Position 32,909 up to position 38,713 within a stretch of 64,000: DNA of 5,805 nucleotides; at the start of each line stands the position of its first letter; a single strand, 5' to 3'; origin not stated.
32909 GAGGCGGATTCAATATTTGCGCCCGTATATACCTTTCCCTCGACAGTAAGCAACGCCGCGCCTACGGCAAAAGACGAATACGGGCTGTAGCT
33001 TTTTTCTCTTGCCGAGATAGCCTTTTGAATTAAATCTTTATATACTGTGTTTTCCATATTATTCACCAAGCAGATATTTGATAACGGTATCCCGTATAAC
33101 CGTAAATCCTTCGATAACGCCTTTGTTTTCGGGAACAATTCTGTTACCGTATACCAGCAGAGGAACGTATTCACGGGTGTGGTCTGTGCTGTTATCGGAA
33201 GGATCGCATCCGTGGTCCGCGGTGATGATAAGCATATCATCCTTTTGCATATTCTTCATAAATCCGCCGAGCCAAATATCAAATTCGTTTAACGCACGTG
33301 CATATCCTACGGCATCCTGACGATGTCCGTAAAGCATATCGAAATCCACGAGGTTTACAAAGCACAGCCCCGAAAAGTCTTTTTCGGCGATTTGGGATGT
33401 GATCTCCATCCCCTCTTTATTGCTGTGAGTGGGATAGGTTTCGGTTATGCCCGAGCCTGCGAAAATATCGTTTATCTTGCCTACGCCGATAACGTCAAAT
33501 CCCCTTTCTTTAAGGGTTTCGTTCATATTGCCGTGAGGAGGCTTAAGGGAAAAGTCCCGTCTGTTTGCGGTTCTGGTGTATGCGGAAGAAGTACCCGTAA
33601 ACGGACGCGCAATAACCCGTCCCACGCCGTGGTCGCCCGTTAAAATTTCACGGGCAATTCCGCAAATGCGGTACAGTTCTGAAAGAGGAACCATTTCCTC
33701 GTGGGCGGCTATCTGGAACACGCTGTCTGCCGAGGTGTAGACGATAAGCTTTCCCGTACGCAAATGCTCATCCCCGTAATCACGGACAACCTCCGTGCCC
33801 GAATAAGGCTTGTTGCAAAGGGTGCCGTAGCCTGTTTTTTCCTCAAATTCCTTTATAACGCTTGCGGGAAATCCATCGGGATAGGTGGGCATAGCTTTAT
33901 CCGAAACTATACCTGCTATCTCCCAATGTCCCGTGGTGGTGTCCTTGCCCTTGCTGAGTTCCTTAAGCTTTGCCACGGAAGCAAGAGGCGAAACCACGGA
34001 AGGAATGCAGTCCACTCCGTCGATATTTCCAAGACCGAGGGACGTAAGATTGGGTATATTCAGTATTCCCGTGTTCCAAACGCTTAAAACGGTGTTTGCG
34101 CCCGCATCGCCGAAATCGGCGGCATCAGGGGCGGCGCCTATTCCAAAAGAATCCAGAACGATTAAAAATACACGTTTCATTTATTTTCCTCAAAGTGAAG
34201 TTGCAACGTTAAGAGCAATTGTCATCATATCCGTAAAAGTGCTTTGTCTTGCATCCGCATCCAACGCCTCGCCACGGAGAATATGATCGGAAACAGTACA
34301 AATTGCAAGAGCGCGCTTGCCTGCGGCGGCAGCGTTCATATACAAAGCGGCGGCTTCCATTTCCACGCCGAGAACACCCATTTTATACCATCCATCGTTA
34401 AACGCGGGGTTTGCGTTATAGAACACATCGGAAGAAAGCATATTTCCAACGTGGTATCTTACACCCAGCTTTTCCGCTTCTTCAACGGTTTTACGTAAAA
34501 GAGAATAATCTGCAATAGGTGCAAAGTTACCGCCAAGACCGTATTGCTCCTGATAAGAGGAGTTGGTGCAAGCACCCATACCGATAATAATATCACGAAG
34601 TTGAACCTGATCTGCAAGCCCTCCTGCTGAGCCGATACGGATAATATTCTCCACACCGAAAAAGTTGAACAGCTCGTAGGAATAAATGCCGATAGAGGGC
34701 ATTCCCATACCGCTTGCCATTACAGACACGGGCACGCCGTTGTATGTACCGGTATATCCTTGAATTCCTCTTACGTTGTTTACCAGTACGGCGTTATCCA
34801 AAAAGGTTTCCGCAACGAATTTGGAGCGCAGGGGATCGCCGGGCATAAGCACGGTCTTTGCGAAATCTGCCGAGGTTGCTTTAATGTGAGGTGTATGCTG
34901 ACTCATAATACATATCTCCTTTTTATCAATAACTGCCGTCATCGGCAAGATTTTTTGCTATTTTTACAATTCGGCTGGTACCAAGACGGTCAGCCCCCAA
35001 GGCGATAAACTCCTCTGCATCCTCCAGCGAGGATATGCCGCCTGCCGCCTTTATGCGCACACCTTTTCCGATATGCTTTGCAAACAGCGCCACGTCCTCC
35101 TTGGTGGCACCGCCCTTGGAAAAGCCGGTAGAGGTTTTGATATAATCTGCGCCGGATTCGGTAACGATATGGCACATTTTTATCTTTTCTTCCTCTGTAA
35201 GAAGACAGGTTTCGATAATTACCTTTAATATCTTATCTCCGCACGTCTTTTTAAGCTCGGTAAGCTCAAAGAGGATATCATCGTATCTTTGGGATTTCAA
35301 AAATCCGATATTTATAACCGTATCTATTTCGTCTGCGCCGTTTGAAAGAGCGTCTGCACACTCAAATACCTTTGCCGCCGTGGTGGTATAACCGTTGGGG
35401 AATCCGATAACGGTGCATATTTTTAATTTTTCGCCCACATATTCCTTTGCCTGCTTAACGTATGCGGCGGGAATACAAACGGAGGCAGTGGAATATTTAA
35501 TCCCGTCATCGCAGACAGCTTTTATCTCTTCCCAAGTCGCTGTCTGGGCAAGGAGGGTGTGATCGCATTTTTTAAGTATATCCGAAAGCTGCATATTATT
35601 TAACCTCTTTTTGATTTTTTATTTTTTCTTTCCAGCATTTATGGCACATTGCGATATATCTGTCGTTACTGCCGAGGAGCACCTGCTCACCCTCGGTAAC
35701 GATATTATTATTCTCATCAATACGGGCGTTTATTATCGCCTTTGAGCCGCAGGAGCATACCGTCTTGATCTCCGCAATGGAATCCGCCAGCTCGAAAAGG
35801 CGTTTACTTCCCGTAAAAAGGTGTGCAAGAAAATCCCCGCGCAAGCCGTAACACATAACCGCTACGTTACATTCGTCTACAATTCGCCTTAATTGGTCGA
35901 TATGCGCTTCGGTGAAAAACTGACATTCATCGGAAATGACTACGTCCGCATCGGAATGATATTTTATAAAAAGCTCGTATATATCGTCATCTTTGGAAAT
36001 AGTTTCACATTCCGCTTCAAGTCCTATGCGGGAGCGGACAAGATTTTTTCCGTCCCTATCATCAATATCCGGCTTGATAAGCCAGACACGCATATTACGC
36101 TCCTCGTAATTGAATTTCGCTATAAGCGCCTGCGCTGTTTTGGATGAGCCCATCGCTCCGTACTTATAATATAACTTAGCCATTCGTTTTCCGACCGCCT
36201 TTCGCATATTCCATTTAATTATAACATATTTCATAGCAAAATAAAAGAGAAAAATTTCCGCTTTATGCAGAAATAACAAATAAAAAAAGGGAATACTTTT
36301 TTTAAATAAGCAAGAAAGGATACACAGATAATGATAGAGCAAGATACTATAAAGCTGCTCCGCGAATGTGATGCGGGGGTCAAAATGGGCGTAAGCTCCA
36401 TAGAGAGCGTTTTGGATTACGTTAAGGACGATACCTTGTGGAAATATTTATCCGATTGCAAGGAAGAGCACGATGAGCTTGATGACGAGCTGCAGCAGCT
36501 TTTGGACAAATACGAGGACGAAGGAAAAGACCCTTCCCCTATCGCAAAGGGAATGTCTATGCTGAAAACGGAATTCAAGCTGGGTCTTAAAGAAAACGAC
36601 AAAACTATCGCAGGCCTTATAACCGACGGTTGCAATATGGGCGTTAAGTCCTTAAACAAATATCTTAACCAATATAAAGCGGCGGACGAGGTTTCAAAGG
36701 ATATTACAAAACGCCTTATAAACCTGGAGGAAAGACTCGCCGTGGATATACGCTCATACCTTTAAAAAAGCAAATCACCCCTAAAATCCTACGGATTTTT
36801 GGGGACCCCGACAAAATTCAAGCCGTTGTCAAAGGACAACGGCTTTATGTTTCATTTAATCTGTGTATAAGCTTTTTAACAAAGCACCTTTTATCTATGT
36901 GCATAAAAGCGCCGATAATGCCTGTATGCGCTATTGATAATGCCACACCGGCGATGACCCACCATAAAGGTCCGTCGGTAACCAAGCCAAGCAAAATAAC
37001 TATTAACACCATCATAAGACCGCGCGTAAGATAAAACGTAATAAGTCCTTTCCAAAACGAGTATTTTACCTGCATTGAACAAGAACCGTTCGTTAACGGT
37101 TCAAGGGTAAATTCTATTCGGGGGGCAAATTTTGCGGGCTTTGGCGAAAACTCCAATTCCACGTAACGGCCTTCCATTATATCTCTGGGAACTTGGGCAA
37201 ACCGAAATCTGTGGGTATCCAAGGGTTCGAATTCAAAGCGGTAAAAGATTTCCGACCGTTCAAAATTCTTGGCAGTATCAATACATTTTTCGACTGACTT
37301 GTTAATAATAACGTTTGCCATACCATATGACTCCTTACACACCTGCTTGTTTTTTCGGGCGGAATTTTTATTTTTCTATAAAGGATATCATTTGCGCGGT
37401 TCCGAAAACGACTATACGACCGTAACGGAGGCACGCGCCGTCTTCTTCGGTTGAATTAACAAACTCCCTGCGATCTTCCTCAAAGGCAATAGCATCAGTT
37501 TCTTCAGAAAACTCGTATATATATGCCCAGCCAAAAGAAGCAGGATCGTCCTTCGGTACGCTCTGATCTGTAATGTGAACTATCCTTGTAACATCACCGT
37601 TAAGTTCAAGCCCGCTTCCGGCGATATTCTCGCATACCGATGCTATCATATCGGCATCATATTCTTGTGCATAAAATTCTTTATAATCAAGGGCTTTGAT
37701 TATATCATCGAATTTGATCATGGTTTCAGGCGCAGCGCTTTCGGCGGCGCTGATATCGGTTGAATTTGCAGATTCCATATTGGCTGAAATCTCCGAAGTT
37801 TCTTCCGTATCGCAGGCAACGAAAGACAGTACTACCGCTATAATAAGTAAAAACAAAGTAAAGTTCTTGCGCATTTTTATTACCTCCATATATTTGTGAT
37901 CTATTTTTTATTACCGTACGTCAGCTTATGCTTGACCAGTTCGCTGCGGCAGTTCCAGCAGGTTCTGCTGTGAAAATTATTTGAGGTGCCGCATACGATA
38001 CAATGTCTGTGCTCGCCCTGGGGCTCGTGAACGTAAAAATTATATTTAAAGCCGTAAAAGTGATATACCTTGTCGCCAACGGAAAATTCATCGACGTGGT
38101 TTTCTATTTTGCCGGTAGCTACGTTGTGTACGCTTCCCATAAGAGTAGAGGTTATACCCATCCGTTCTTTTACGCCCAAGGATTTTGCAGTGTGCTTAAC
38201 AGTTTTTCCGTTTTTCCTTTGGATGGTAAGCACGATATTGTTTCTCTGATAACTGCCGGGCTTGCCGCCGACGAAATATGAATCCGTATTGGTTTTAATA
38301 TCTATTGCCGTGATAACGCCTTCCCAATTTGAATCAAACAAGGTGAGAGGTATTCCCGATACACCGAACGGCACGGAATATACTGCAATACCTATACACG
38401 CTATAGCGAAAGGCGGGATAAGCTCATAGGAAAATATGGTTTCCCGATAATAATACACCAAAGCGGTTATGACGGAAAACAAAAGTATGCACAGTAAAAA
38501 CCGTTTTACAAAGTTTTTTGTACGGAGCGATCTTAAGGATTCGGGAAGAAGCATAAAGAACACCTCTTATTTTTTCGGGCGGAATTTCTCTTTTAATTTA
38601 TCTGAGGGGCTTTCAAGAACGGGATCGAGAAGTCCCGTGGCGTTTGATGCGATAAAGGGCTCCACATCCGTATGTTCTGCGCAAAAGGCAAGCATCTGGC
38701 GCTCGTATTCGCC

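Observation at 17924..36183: Candidate extracellular nucleic-acid foraging locus: a secreted-nuclease/ABC-import operon converging on a ten-gene nucleotide-to-central-metabolism operon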

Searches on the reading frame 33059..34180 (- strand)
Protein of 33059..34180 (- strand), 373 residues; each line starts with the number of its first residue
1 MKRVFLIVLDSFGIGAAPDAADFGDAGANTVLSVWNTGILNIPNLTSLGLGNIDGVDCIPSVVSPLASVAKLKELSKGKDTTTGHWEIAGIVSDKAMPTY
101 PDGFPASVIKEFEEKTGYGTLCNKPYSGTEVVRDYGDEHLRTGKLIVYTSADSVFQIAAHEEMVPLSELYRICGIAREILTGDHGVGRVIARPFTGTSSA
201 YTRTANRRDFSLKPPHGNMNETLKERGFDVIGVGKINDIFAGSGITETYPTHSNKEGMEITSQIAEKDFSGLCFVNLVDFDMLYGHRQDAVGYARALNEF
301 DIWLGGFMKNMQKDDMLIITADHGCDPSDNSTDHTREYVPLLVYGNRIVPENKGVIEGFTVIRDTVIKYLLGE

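Call 4: search_protein_families(library=pfam, proteins=[window:33059-34180:-], max_evalue=0.01)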
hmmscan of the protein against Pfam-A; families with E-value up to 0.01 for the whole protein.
window:33059-34180:- (373 aa): 2 families
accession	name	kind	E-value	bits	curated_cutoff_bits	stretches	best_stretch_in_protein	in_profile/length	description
PF01676.23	Metalloenzyme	-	2e-36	126.2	24.3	1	2-370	1-248/252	Metalloenzyme superfamily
PF01663.27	Phosphodiest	-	0.0065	16.5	23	0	285-340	174-237/342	Type I phosphodiesterase / nucleotide pyrophosphatase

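Call 6: search_protein_families(library=ncbifam, proteins=[window:33059-34180:-], max_evalue=0.001)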
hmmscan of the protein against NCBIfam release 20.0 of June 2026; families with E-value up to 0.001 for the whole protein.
window:33059-34180:- (373 aa): 7 families
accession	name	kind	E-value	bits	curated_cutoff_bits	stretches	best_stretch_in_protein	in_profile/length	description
NF003766.0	PRK05362.1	equivalog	4.7e-151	503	256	1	1-370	3-380/396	phosphopentomutase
TIGR01696.1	deoB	equivalog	2.7e-135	451.1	341.2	1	3-369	1-370/381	phosphopentomutase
NF009049.0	PRK12383.1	equivalog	1.1e-42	146.4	254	2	219-370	236-386/408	phosphopentomutase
NF003104.0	PRK04024.1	equivalog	1.2e-07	30.9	489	1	232-353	257-375/412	2,3-bisphosphoglycerate-independent phosphoglycerate mutase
TIGR00306.2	apgM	subfamily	7.3e-07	28.5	320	1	239-349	262-370/403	2,3-bisphosphoglycerate-independent phosphoglycerate mutase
TIGR01307.1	pgm_bpd_ind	equivalog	8.9e-05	21.1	330.65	1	254-351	366-472/504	2,3-bisphosphoglycerate-independent phosphoglycerate mutase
NF038358.1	phophono_PhpG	equivalog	0.00034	19.5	545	1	261-351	301-388/417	CMP-5'-phosphonoformate--3-phosphoglycerate phosphonoformyl transferase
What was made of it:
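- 33059..34180 (-): Phosphopentomutase (DeoB). NF003766, 503 bits against a cutoff of 256 (call 6).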

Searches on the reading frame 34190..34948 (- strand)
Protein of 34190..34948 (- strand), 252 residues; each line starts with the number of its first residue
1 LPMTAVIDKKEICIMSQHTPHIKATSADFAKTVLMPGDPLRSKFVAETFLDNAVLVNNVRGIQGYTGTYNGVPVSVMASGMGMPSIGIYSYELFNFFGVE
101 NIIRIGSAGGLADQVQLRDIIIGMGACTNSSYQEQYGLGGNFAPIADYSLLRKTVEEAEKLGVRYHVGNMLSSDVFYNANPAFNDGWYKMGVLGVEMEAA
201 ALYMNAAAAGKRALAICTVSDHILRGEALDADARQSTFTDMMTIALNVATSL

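Call 4: search_protein_families(library=pfam, proteins=[window:34190-34948:-], max_evalue=0.01)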
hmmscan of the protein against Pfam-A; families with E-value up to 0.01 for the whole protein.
window:34190-34948:- (252 aa): 1 family
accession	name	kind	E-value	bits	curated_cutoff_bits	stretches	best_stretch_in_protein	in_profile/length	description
PF01048.26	PNP_UDP_1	-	2.5e-38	132.2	25.1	1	32-245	2-220/233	Phosphorylase superfamily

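Call 75: search_protein_families(library=ncbifam, proteins=[window:34190-34906:-], max_evalue=0.00001)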
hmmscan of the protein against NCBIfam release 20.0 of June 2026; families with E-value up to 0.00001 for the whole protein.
window:34190-34906:- (238 aa): 13 families
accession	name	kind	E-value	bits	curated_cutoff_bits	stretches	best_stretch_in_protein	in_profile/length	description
NF004489.0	PRK05819.1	subfamily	3.6e-101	337.3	230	1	4-236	2-234/236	DeoD-type purine-nucleoside phosphorylase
NF009914.0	PRK13374.1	subfamily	5.9e-99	330.4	338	1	4-235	2-233/235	DeoD-type purine-nucleoside phosphorylase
TIGR00107.1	deoD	equivalog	2.3e-86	289.1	232.25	1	7-236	1-230/232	purine-nucleoside phosphorylase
TIGR01718.1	Uridine-psphlse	equivalog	2.8e-32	112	280.3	1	7-231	3-237/245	uridine phosphorylase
NF008383.0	PRK11178.1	equivalog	2.5e-24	86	262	1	7-236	8-250/254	uridine phosphorylase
NF004079.0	PRK05584.1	equivalog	1.8e-14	53.8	169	1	47-208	30-199/232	5'-methylthioadenosine/adenosylhomocysteine nucleosidase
NF005500.0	PRK07115.1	equivalog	6e-10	38.8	264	1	47-225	52-229/261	AMP nucleosidase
TIGR01704.1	MTA_SAH-Nsdase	equivalog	1.3e-08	34.6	73.8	1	45-189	27-179/229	5'-methylthioadenosine/S-adenosylhomocysteine nucleosidase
NF011286.0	PRK14697.1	equivalog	1.5e-07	31.2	260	1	45-207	29-195/233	bifunctional 5'-methylthioadenosine/S-adenosylhomocysteine nucleosidase/phosphatase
TIGR01721.1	AMN-like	hypoth_equivalog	1.9e-07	30.5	307.2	1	60-226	62-228/269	AMP nucleosidase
TIGR03468.1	HpnG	hypoth_equivalog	4.9e-07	29.5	187.1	1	59-210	21-159/212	hopanoid-associated phosphorylase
TIGR01719.1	euk_UDPppase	equivalog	1.3e-06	27.9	249.95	0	16-98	31-123/287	uridine phosphorylase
NF005213.0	PRK06698.1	equivalog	1.3e-06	27.4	768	1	45-208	29-196/459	bifunctional 5'-methylthioadenosine/S-adenosylhomocysteine nucleosidase/phosphatase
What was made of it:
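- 34190..34906 (-): DeoD-type purine-nucleoside phosphorylase. NF004489, 337 bits against a cutoff of 230 (call 75).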

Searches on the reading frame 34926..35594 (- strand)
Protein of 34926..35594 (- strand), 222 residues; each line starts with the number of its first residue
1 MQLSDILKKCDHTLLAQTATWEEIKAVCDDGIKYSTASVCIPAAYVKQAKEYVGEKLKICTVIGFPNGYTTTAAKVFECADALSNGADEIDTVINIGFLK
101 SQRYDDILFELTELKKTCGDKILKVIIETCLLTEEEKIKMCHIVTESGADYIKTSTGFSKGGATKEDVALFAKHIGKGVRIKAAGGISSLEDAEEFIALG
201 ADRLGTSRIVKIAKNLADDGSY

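Call 4: search_protein_families(library=pfam, proteins=[window:34926-35594:-], max_evalue=0.01)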
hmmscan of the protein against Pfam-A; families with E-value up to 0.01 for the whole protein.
window:34926-35594:- (222 aa): 1 family
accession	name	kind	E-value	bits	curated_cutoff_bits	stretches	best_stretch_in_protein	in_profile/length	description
PF01791.15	DeoC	-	1.7e-16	61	23.8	1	10-196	6-204/229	DeoC/LacD family aldolase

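Call 75: search_protein_families(library=ncbifam, proteins=[window:34926-35594:-], max_evalue=0.00001)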
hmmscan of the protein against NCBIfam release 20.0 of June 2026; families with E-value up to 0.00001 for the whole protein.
window:34926-35594:- (222 aa): 2 families
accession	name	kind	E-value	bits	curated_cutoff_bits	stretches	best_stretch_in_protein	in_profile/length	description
TIGR00126.1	deoC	equivalog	3.6e-67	225.9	117.3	1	7-212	3-209/211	deoxyribose-phosphate aldolase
NF006183.0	PRK08318.1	equivalog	3e-06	26.3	335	0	177-204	252-279/422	NAD-dependent dihydropyrimidine dehydrogenase subunit PreA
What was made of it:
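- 34926..35594 (-): Deoxyribose-phosphate aldolase (DeoC). TIGR00126, 226 bits against a cutoff of 117 (call 75).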

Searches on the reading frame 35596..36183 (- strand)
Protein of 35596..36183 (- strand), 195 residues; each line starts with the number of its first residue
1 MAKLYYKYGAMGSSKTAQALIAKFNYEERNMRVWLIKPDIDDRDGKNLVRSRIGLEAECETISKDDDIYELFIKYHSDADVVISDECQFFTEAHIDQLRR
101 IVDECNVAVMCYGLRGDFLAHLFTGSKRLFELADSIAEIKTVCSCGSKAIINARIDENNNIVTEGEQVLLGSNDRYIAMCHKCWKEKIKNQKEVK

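Call 75: search_protein_families(library=ncbifam, proteins=[window:35596-36183:-], max_evalue=0.00001)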
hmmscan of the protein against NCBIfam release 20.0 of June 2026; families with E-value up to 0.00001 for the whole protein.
window:35596-36183:- (195 aa): 5 families
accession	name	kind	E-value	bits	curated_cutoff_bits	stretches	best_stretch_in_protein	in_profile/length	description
NF003300.0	PRK04296.1-5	equivalog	7.1e-69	231.5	195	1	1-190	1-193/194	thymidine kinase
NF003299.0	PRK04296.1-4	equivalog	1.2e-53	181.8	284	1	1-186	1-186/191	thymidine kinase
NF003298.0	PRK04296.1-3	equivalog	3.3e-48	164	375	1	1-190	1-192/205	thymidine kinase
NF003297.0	PRK04296.1-2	equivalog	3.5e-41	141.2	252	1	1-174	1-176/216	thymidine kinase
NF003296.0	PRK04296.1-1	equivalog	3e-27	95.9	183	1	9-190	15-193/195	thymidine kinase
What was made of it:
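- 35596..36183 (-): Thymidine kinase (Tdk), the first gene of the minus-strand operon. NF003300, 231.5 bits against a cutoff of 195 (call 75).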

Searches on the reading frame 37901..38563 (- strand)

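Call 10: search_protein_families(library=pfam, proteins=[window:37901-38563:-], max_evalue=0.001)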
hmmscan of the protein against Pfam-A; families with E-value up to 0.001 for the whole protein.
window:37901-38563:- (220 aa): 1 family
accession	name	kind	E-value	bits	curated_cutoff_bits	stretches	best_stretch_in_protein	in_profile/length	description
PF09889.16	DUF2116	-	0.00059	20.2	26.8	1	184-213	2-32/59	Probable treble clef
